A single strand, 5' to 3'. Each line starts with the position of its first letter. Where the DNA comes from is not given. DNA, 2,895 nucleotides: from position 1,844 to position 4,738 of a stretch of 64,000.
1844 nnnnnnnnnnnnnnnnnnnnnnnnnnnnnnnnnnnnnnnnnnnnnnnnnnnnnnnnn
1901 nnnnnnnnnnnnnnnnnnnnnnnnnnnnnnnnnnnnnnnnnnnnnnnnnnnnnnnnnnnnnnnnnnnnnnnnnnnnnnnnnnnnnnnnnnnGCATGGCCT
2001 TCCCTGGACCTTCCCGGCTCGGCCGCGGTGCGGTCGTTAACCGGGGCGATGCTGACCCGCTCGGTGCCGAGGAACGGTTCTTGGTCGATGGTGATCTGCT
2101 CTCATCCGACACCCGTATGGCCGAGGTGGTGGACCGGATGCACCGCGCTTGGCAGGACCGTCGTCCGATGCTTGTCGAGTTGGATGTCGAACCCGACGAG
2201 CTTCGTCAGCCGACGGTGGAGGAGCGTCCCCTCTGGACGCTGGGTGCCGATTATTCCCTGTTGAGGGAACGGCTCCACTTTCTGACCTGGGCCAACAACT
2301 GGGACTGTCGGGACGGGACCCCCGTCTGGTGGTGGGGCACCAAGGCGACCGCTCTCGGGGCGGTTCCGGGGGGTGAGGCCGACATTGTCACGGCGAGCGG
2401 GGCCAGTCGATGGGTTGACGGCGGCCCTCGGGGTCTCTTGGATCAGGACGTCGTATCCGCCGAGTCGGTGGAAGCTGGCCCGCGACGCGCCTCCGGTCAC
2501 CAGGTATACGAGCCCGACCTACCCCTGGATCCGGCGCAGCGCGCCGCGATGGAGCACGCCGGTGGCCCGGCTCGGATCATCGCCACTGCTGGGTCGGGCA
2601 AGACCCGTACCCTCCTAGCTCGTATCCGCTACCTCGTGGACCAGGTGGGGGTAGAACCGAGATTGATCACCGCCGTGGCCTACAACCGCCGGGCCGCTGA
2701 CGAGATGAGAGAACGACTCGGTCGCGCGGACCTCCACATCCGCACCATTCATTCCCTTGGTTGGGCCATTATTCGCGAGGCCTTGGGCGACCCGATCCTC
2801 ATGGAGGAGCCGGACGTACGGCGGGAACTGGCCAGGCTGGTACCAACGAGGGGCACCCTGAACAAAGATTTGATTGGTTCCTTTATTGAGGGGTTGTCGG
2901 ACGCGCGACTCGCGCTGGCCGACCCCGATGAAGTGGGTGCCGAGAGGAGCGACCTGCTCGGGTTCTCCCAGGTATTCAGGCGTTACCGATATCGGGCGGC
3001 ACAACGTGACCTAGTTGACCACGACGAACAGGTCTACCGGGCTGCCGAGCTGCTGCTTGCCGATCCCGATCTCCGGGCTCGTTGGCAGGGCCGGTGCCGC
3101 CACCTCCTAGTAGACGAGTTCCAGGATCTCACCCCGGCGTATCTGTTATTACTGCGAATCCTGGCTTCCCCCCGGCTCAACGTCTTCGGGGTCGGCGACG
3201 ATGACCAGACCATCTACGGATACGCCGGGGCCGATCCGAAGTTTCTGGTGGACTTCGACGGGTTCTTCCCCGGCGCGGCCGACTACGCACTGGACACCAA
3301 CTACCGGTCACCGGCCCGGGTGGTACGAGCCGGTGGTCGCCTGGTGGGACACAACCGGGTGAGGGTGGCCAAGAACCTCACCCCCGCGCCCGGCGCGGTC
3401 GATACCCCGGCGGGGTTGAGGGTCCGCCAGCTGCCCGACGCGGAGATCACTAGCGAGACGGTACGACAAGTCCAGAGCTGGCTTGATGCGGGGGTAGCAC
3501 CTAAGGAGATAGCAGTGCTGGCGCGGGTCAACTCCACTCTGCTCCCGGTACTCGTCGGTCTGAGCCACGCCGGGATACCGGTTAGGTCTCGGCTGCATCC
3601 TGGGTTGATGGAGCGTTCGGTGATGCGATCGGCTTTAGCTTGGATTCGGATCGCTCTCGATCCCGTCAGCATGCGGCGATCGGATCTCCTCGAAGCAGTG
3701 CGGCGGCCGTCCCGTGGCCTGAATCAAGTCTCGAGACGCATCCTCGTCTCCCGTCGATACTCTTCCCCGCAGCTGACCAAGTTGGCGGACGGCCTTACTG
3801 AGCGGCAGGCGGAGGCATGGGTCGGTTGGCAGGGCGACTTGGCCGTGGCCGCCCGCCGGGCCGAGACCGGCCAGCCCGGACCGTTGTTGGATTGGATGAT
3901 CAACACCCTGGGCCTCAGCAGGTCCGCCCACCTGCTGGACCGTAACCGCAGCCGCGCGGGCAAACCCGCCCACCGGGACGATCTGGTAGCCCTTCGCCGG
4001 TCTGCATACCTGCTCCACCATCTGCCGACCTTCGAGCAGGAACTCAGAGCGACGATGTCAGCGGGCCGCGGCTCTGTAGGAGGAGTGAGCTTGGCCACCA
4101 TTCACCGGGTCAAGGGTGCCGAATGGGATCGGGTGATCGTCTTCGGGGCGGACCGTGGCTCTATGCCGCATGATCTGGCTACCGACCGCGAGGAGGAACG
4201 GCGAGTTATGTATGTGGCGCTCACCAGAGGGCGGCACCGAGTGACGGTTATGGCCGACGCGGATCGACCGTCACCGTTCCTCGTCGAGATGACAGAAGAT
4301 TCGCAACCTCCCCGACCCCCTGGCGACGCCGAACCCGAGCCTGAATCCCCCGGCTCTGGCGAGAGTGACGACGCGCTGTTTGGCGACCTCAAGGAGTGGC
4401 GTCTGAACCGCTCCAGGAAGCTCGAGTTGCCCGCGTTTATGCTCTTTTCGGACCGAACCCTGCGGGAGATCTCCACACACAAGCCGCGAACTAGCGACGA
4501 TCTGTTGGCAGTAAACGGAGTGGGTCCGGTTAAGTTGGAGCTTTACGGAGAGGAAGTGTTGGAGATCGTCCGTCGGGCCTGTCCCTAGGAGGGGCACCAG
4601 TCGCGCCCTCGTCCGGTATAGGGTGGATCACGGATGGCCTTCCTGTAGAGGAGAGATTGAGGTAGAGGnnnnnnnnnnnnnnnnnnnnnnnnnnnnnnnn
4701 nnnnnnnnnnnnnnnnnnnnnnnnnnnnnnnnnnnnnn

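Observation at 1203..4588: HRDC-containing UvrD-family helicase with a Trp-rich roughly 170-aa N-terminal extension, coupled to a metallophosphoesterase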

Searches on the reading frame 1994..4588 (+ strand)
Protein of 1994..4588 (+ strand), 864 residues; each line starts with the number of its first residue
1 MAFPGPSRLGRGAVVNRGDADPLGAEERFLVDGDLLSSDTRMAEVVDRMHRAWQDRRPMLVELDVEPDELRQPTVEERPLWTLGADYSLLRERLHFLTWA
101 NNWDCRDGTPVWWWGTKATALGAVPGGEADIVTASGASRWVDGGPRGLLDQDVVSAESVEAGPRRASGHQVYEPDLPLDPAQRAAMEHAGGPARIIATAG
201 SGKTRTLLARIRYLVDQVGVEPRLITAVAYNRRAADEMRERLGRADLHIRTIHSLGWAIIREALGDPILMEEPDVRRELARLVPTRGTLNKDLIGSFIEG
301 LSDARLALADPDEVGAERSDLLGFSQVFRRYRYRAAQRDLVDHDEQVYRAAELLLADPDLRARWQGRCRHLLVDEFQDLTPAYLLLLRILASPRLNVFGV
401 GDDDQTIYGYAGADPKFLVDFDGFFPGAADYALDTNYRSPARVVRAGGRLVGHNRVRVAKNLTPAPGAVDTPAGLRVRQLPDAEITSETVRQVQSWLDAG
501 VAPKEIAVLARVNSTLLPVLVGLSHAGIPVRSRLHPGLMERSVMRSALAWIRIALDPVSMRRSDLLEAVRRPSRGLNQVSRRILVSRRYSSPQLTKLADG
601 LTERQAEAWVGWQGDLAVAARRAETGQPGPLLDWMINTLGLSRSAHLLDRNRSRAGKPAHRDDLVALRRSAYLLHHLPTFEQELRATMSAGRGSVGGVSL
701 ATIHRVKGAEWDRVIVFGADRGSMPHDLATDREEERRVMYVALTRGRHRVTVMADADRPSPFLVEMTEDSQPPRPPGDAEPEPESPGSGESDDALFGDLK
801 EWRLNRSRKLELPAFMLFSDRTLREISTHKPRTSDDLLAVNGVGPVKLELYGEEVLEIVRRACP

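Call 3: search_protein_families(library=pfam, proteins=[window:1994-4588:+], max_evalue=0.01)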
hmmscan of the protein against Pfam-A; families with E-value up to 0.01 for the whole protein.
window:1994-4588:+ (864 aa): 7 families
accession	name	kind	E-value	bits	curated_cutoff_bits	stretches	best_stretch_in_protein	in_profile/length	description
PF00580.27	UvrD-helicase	-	3.1e-44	152.1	23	1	178-425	1-270/271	UvrD/REP helicase N-terminal domain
PF13361.12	UvrD_C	-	1.7e-21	77.5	25.6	2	697-753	286-346/350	UvrD-like helicase C-terminal domain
PF13245.12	AAA_19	-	6.6e-21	75.3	25.1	1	188-409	9-132/134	AAA domain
PF00570.28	HRDC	-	6e-19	68.2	23.8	1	793-859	2-68/68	HRDC domain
PF13538.12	UvrD_C_2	-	4.2e-09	36.6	27.4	1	701-752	5-51/52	UvrD-like helicase C-terminal domain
PF13604.12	AAA_30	-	1.5e-06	28.5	27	1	178-256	2-77/191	AAA domain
PF01443.25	Viral_helicase1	-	1.9e-06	28.3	21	0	694-753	178-227/228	Viral superfamily 1 RNA helicase core domain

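Call 4: search_protein_families(library=ncbifam, proteins=[window:1994-4588:+], max_evalue=0.01)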
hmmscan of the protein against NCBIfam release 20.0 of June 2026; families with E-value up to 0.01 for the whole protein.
window:1994-4588:+ (864 aa): 17 families
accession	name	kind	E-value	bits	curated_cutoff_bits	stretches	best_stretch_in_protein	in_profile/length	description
TIGR01074.1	rep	equivalog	4.7e-62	210.2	951.45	2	178-580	2-416/668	DNA helicase Rep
TIGR01073.1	pcrA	equivalog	4.3e-57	194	911.2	2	178-581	5-420/725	DNA helicase PcrA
TIGR01075.1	uvrD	equivalog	1e-55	189.3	1144.45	2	178-577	5-414/715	DNA helicase II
NF008743.0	PRK11773.1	equivalog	4.2e-55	187.4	965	2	178-577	10-419/720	DNA helicase II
NF008172.0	PRK10919.1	equivalog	6.1e-48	163.5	1168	2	178-462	3-302/673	DNA helicase Rep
NF008276.0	PRK11054.1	equivalog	1.6e-43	149.2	543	3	327-463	395-528/684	DNA helicase IV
NF010485.0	PRK13909.1-2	equivalog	2.9e-21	75.4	650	2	363-521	327-489/909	RecB-like helicase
NF010487.0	PRK13909.1-4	equivalog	7.7e-20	70.7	759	2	360-554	320-526/924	RecB-like helicase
TIGR01389.1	recQ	equivalog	1.5e-16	60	640.2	1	789-861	518-590/591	DNA helicase RecQ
TIGR02785.1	addA_Gpos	equivalog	3.9e-16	58.1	707.65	2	326-445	343-474/1234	helicase-exonuclease AddAB subunit AddA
TIGR00609.1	recB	equivalog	3.7e-15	55.1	696.05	1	335-451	337-455/1175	exodeoxyribonuclease V subunit beta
TIGR02784.1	addA_alphas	equivalog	9.2e-14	50.8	860.75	2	195-242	15-61/1138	double-strand break repair helicase AddA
NF041464.1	HelD_BACSU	equivalog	2.2e-09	35.8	419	2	700-769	715-777/779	RNA polymerase recycling motor HelD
NF008279.0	PRK11057.1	equivalog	2.5e-09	36.1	1015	1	788-861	528-601/608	ATP-dependent DNA helicase RecQ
NF008128.0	PRK10876.1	equivalog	9.3e-05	20.2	1697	1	370-451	380-461/1181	exodeoxyribonuclease V subunit beta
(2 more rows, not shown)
